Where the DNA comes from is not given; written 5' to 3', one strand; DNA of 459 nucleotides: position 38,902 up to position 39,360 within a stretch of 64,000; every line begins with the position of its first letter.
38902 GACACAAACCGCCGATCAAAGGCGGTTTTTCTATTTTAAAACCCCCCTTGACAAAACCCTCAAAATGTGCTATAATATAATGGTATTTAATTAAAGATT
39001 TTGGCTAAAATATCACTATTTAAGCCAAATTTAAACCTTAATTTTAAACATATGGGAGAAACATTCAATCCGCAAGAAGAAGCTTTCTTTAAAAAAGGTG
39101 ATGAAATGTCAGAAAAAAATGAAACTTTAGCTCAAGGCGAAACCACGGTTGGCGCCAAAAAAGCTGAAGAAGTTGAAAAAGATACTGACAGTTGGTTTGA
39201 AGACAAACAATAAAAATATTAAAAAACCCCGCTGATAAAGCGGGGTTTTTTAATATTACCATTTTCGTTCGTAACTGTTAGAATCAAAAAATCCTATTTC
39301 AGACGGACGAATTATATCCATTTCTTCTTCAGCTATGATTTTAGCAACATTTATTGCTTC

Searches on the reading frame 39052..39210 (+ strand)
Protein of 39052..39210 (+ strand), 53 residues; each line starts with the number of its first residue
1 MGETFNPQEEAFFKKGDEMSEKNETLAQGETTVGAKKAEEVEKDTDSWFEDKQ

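Call 86: find_homologous_proteins(query=window:39052-39210:+, max_evalue=0.001)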
Query seq(53 aa) (53 aa): 2 proteins with E <= 0.001 among 2 candidates.
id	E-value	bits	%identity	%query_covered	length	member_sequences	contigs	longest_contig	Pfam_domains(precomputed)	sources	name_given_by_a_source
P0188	7.1e-26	106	100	100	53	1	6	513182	-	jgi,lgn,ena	-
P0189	5.6e-16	75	74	94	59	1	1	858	-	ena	-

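Call 87: find_encoding_contigs(protein=P0189, flank=800, max_places=2)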
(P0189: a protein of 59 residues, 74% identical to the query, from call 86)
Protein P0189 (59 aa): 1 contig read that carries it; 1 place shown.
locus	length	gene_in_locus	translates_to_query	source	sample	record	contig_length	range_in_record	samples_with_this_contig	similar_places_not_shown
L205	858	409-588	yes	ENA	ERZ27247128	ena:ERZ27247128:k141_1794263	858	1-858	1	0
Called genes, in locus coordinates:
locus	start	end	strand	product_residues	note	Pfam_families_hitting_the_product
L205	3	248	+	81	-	?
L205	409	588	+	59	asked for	-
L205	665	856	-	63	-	?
